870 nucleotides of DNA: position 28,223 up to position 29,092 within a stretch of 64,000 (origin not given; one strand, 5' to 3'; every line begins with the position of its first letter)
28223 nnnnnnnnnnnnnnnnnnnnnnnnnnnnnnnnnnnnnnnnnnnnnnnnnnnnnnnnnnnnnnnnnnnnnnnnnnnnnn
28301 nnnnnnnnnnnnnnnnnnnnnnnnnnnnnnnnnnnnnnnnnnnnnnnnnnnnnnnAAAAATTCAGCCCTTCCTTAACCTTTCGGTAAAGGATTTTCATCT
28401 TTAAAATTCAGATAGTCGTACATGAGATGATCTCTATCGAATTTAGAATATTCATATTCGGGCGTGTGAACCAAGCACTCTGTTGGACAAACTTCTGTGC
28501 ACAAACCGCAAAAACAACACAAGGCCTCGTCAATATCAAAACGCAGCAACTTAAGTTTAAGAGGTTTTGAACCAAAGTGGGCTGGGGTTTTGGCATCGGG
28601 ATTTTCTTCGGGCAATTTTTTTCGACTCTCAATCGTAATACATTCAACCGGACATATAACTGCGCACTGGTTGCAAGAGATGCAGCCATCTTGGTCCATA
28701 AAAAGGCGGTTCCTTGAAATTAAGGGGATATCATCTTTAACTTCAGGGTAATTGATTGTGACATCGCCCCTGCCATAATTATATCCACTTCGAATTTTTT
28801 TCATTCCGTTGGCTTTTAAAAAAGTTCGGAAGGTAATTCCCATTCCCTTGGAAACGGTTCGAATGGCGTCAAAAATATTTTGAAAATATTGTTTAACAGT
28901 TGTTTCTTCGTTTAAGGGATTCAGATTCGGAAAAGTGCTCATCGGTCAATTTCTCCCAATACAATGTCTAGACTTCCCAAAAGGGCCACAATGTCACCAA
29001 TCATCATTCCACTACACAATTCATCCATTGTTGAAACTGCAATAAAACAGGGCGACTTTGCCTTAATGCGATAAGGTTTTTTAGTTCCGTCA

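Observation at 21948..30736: Orphan nuoC-nuoD-nuoI Q-module packed head-to-tail with a HEAT-repeat membrane protein and a Rieske/split-cytochrome b/octahaem c complex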

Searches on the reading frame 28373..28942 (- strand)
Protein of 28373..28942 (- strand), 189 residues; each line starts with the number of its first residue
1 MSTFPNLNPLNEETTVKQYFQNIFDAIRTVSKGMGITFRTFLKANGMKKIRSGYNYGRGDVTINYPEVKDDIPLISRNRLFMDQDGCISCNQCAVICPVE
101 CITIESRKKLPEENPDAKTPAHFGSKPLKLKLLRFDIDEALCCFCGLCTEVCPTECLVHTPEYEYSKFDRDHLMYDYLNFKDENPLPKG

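Call 4: search_protein_families(library=pfam, proteins=[window:28373-28942:-], max_evalue=0.01)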
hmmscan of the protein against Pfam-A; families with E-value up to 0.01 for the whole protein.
window:28373-28942:- (189 aa): 12 families
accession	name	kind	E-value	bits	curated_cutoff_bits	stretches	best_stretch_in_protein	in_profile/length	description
PF00037.32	Fer4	-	5e-10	39.2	21.1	2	137-157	3-23/24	4Fe-4S binding domain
PF12838.12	Fer4_7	-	3.6e-08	34.2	27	1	87-156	2-52/52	4Fe-4S dicluster domain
PF14697.11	Fer4_21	-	6e-08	33.1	35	1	79-103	33-58/59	4Fe-4S dicluster domain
PF13484.11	Fer4_16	-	2.2e-07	32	30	2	87-113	2-27/66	4Fe-4S double cluster binding domain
PF13187.11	Fer4_9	-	1e-06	29.1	27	1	87-156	2-51/52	4Fe-4S dicluster domain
PF13237.11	Fer4_10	-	3.4e-06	27.3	25.5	1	137-162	4-22/53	4Fe-4S dicluster domain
PF13746.11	Fer4_18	-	8e-05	23.2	27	0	52-100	27-74/114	4Fe-4S dicluster domain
PF12797.12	Fer4_2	-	0.00011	22.4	24.5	1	80-99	3-22/22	4Fe-4S binding domain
PF13534.11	Fer4_17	-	0.00022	22.2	22.2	0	85-99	44-58/61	4Fe-4S dicluster domain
PF25160.1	LdpA_Fe-S-bd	-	0.0014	18.8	27.6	0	84-106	25-47/49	LdpA Fe-S cluster-binding domain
PF12837.12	Fer4_6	-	0.0029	17.9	25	0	82-102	4-24/24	4Fe-4S binding domain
PF17179.9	Fer4_22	-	0.0039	18.4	27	0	87-108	2-24/95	4Fe-4S dicluster domain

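Call 66: list_cluster_members(proteins=[P0121, P0122, window:28373-28942:-, P0124, P0125, P0127, P0132, P0134, P0137, P0138])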
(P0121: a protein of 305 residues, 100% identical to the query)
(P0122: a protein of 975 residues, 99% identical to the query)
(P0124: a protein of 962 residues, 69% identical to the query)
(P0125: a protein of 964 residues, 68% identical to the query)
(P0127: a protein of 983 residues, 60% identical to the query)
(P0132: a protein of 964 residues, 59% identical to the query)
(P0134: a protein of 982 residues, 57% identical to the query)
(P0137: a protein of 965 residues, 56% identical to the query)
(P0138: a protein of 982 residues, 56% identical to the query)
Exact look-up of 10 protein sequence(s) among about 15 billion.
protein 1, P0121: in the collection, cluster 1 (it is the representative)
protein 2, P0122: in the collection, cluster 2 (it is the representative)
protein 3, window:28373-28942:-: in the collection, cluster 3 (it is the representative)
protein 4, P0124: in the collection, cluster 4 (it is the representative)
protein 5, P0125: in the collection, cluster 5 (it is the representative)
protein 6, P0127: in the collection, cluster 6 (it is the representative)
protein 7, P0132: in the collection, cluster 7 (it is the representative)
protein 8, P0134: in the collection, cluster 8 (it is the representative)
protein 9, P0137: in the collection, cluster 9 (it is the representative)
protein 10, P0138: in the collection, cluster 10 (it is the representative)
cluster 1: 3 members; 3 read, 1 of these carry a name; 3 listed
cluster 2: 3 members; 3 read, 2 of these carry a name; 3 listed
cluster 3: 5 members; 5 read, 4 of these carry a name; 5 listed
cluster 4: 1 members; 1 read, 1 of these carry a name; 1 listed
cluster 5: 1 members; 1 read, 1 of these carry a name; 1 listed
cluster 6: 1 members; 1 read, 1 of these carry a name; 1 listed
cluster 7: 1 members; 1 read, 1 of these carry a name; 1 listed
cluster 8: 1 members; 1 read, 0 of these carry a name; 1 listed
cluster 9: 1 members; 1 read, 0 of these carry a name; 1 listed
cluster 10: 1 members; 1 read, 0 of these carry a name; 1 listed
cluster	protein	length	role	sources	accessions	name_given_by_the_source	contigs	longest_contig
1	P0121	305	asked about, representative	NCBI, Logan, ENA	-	-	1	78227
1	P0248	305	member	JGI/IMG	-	hypothetical protein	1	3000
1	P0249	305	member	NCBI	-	-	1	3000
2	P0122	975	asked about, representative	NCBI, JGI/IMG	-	cbb3-type cytochrome oxidase cytochrome c subunit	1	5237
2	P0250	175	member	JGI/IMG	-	cytochrome c2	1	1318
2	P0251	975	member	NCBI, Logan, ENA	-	-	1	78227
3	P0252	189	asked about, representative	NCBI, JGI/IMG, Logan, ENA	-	NADH-quinone oxidoreductase subunit I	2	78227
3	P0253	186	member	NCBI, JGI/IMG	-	NADH-quinone oxidoreductase subunit I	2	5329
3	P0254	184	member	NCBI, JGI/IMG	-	NADH-quinone oxidoreductase subunit I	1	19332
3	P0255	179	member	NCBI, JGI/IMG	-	NADH-quinone oxidoreductase subunit I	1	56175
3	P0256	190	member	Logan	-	-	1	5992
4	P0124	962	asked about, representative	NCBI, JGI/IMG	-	cbb3-type cytochrome oxidase cytochrome c subunit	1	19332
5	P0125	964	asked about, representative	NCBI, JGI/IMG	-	cbb3-type cytochrome oxidase cytochrome c subunit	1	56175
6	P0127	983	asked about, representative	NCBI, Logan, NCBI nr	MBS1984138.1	MAG: c-type cytochrome [Bdellovibrionales bacterium] | c-type cytochrome [Bdellovibrionales bacterium]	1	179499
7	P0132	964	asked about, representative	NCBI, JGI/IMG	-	cbb3-type cytochrome oxidase cytochrome c subunit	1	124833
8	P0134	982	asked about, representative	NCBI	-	-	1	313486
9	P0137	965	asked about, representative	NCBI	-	-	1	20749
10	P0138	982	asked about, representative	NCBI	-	-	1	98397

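Call 70: search_protein_families(library=ncbifam, proteins=[window:28373-28942:-], max_evalue=0.001)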
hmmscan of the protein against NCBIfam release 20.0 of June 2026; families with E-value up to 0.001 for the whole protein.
window:28373-28942:- (189 aa): 50 families (the best 25 are shown)
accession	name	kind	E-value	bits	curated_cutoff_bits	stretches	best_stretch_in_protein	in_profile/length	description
TIGR01971.1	NuoI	subfamily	9.6e-23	80.1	113.05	1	60-176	13-117/121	NADH-quinone oxidoreductase, chain I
NF004540.0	PRK05888.2-1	equivalog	9.5e-21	73.8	215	1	57-184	16-129/139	NADH-quinone oxidoreductase subunit NuoI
NF004536.0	PRK05888.1-1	equivalog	3.2e-18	65.7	212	1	60-176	28-133/180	NADH-quinone oxidoreductase subunit NuoI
NF004537.0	PRK05888.1-3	equivalog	3.5e-18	65.9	163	1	20-176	11-149/204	NADH-quinone oxidoreductase subunit NuoI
TIGR00403.1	ndhI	equivalog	1.1e-16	61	302.35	1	57-178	34-140/183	NAD(P)H-quinone oxidoreductase subunit I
NF004539.0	PRK05888.1-5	equivalog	2.5e-16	59.8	225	1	60-177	31-137/162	NADH-quinone oxidoreductase subunit NuoI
NF004538.0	PRK05888.1-4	equivalog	2.1e-13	50.2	135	1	58-175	29-135/162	NADH-quinone oxidoreductase subunit NuoI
NF004545.0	PRK05888.3-1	equivalog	2.4e-13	50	229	1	60-175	41-140/154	NADH-quinone oxidoreductase subunit NuoI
NF009053.0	PRK12387.1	subfamily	5e-13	49.2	204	2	133-174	66-107/180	formate hydrogenlyase complex iron-sulfur subunit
NF004541.0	PRK05888.2-2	equivalog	9.5e-12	45.1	217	2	61-112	37-90/168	NADH-quinone oxidoreductase subunit NuoI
NF006076.0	PRK08222.1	equivalog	1.1e-10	41.6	270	2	59-108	12-61/181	hydrogenase 4 subunit H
NF010590.0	PRK13984.1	equivalog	1.3e-10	40.1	946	1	58-175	23-126/611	putative oxidoreductase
NF004546.0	PRK05888.3-3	equivalog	3.1e-10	39.8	260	1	61-183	40-150/196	NADH-quinone oxidoreductase subunit NuoI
NF004542.0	PRK05888.2-3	equivalog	1.1e-09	38.1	248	1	81-175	79-157/203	NADH-quinone oxidoreductase subunit NuoI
TIGR02176.1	pyruv_ox_red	equivalog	1.3e-09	36.5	911.35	1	83-155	681-754/1167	pyruvate:ferredoxin (flavodoxin) oxidoreductase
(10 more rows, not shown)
